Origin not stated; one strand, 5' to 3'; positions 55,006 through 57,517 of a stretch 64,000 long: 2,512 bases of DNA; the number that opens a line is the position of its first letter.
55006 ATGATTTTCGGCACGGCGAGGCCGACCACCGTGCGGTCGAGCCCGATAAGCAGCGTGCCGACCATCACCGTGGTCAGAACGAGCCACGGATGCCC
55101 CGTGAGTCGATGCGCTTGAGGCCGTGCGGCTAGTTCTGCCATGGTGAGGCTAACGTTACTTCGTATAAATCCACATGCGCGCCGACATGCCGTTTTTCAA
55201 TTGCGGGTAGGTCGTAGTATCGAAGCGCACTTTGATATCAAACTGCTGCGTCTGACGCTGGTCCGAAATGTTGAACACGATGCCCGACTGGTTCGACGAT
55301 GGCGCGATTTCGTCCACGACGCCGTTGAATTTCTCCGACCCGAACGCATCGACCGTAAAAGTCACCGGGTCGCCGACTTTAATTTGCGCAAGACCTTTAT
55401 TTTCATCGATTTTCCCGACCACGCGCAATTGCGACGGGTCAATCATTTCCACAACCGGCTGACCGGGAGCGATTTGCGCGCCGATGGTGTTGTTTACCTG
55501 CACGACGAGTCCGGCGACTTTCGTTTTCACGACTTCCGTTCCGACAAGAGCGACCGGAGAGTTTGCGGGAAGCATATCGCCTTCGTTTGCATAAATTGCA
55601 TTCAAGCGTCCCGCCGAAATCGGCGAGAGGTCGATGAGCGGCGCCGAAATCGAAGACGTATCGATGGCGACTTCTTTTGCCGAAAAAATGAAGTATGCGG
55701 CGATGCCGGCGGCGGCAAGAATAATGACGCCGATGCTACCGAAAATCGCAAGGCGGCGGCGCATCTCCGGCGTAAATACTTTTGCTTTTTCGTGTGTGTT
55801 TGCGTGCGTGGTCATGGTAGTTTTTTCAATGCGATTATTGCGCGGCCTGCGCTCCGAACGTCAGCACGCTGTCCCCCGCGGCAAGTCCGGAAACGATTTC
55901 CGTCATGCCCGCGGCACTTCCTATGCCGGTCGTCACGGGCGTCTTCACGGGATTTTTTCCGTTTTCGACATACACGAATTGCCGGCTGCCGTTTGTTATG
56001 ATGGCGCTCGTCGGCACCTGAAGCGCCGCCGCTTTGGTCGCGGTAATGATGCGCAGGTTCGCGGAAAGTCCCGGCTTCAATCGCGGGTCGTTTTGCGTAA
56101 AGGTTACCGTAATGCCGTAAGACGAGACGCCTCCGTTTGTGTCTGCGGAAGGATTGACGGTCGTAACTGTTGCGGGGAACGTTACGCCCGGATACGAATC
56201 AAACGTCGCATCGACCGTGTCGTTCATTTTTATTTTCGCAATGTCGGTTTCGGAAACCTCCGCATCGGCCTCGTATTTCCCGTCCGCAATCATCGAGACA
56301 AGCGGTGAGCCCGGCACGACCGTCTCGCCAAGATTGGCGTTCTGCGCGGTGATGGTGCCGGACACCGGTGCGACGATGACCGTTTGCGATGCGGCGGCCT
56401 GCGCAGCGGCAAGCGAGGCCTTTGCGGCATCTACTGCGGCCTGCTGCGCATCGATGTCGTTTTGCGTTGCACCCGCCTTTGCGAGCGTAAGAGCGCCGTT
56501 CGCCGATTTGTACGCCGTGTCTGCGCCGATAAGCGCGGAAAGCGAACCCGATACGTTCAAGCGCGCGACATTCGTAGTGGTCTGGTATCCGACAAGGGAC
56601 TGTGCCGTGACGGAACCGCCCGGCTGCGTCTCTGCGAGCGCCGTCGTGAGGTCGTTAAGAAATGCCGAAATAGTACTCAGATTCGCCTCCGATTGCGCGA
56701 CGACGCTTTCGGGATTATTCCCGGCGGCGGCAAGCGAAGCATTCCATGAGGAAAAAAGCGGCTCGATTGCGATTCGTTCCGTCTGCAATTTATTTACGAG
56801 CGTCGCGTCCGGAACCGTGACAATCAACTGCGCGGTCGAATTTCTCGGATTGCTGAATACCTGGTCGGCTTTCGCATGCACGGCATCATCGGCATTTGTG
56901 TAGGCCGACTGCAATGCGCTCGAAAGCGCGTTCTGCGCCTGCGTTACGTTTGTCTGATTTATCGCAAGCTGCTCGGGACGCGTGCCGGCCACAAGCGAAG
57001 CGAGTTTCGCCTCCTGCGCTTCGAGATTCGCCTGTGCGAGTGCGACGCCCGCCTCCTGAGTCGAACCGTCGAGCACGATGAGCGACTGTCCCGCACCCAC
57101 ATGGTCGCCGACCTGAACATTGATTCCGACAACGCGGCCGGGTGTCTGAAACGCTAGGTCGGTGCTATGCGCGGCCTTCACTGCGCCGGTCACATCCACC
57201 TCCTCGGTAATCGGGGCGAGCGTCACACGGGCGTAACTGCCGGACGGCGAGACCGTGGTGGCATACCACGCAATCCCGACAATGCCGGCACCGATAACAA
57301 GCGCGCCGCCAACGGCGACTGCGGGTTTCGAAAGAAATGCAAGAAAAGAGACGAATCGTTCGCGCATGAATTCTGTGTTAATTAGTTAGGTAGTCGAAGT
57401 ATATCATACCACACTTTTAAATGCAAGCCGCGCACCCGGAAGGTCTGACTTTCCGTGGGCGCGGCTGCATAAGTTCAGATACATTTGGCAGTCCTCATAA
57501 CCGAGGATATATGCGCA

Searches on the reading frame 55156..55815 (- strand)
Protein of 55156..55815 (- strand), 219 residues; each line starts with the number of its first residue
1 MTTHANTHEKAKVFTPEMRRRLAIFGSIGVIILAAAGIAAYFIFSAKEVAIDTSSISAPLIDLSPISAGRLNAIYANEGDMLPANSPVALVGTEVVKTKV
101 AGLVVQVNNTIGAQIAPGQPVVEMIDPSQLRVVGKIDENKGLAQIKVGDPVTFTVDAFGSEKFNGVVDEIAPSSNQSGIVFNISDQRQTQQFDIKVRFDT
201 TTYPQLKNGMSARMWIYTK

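Call 6: search_protein_families(library=ncbifam, proteins=[window:55156-55815:-], max_evalue=0.01)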
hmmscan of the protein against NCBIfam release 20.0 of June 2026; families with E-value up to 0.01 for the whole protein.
window:55156-55815:- (219 aa): 8 families
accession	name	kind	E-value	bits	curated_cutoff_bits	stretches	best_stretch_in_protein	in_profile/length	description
TIGR00998.1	8a0101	subfamily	5.9e-12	45.2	390.8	1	95-181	206-289/334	EmrA/EmrK family multidrug efflux transporter periplasmic adaptor subunit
TIGR01730.1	RND_mfp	subfamily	3.2e-09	36.2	94.9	1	96-216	137-244/322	efflux RND transporter periplasmic adaptor subunit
NF007785.0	PRK10476.1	equivalog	4.1e-08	32.4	376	1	95-171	210-285/347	multidrug transporter subunit MdtN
NF011715.0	PRK15136.1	equivalog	1.4e-06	27.2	563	1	88-166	211-288/390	multidrug efflux MFS transporter periplasmic adaptor subunit EmrA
TIGR01843.1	type_I_hlyD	subfamily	1.5e-06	27.4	208.65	1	94-204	271-378/422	HlyD family type I secretion periplasmic adaptor subunit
TIGR02971.1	heterocyst_DevB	subfamily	2.9e-06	26.9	129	1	93-177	204-285/327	ABC exporter membrane fusion protein, DevB family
TIGR00999.1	8a0102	subfamily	5.9e-06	25.6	319.3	1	93-178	91-175/271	CzcB/NccB family metal efflux transporter periplasmic adaptor subunit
NF004285.1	PRK05696.1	equivalog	0.0022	17.8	179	0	12-54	11-52/171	flagellar basal body-associated protein FliL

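Call 50: search_protein_families(library=pfam, proteins=[window:55156-55815:-], max_evalue=0.001)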
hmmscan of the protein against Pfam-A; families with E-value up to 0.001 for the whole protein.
window:55156-55815:- (219 aa): 3 families
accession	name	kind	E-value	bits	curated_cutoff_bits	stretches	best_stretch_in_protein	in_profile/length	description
PF13437.12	HlyD_3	-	3.8e-11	44.1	22.2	1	96-201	2-96/106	HlyD family secretion protein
PF16576.10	HlyD_D23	-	2.2e-10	40.6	30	1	96-176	111-190/214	Barrel-sandwich domain of CusB or HlyD membrane-fusion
PF00529.27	CusB_dom_1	-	9.6e-05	23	26.5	1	40-216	6-87/89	Cation efflux system protein CusB domain 1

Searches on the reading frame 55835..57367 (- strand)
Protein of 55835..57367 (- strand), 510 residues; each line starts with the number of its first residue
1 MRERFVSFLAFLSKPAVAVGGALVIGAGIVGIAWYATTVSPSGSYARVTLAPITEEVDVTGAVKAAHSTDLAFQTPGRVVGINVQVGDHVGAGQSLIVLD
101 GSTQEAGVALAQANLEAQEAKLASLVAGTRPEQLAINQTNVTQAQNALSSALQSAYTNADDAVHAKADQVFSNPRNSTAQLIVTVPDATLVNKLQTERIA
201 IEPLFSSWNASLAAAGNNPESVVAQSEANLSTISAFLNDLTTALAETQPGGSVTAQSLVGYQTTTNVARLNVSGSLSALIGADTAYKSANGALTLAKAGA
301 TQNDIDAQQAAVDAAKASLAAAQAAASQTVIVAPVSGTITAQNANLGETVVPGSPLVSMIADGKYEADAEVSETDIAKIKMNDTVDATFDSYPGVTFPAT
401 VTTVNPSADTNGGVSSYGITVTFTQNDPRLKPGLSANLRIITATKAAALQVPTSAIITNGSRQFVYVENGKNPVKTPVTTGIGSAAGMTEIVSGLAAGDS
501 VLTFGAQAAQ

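Call 6: search_protein_families(library=ncbifam, proteins=[window:55835-57367:-], max_evalue=0.01)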
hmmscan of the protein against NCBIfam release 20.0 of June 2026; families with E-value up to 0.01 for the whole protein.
window:55835-57367:- (510 aa): 21 families
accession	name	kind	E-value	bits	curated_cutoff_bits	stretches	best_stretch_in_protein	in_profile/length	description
TIGR01730.1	RND_mfp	subfamily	5.7e-50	170.1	94.9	2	296-508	102-312/322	efflux RND transporter periplasmic adaptor subunit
TIGR00999.1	8a0102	subfamily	2.6e-27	95.7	319.3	1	302-506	64-267/271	CzcB/NccB family metal efflux transporter periplasmic adaptor subunit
NF002939.0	PRK03598.1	equivalog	2e-23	83.1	393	2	68-174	44-151/332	secretion protein HlyD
TIGR00998.1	8a0101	subfamily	1.1e-17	64.1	390.8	2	268-407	144-284/334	EmrA/EmrK family multidrug efflux transporter periplasmic adaptor subunit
NF007785.0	PRK10476.1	equivalog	5e-16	58.5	376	2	296-387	176-267/347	multidrug transporter subunit MdtN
TIGR01843.1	type_I_hlyD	subfamily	2.7e-15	56.3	208.65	1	52-445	26-401/422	HlyD family type I secretion periplasmic adaptor subunit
NF008606.0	PRK11578.1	equivalog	5e-15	55.5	342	2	301-503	156-362/371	macrolide transporter subunit MacA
NF038010.1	ABC_adapt_DarC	equivalog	9.6e-14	50.9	450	1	323-507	225-406/417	darobactin export ABC transporter periplasmic adaptor subunit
TIGR02971.1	heterocyst_DevB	subfamily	4.5e-13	49.3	129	2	278-390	154-265/327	ABC exporter membrane fusion protein, DevB family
NF045680.1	DiMtlExpIhpB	equivalog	1.4e-12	47.3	450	1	331-500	140-305/326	divalent metal ion exporter adaptor subunit IhpB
NF008589.1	PRK11556.1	equivalog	3.3e-11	42.7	391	1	303-505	167-375/392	MdtA/MuxA family multidrug efflux RND transporter periplasmic adaptor subunit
NF007303.0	PRK09783.1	subfamily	1.2e-10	40.4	390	1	318-505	204-388/414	copper/silver efflux system membrane fusion protein CusB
NF011715.0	PRK15136.1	equivalog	2.3e-09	36.4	563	1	302-393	190-280/390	multidrug efflux MFS transporter periplasmic adaptor subunit EmrA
NF045904.1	RND-peri-MexE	equivalog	9.6e-09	34.6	714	2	297-509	140-360/390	multidrug efflux RND transporter periplasmic adaptor subunit MexE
NF000272.2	OqxA_adapt_sub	exception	2.5e-08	33.3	835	2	21-130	21-130/391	multidrug efflux RND transporter periplasmic adaptor subunit OqxA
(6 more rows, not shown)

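Call 50: search_protein_families(library=pfam, proteins=[window:55835-57367:-], max_evalue=0.001)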
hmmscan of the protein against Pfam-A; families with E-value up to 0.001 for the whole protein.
window:55835-57367:- (510 aa): 4 families
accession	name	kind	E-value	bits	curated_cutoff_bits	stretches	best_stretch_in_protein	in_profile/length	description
PF13437.12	HlyD_3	-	1.7e-17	64.5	22.2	1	330-433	1-106/106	HlyD family secretion protein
PF16576.10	HlyD_D23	-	1.1e-15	57.9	30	1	317-435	97-213/214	Barrel-sandwich domain of CusB or HlyD membrane-fusion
PF00364.28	Biotin_lipoyl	-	2.4e-05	24.5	22.1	0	77-99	15-36/73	Biotin-requiring enzyme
PF13533.13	Biotin_lipoyl_2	-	0.00056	20.1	29.8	1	71-100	3-32/32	Biotin-lipoyl like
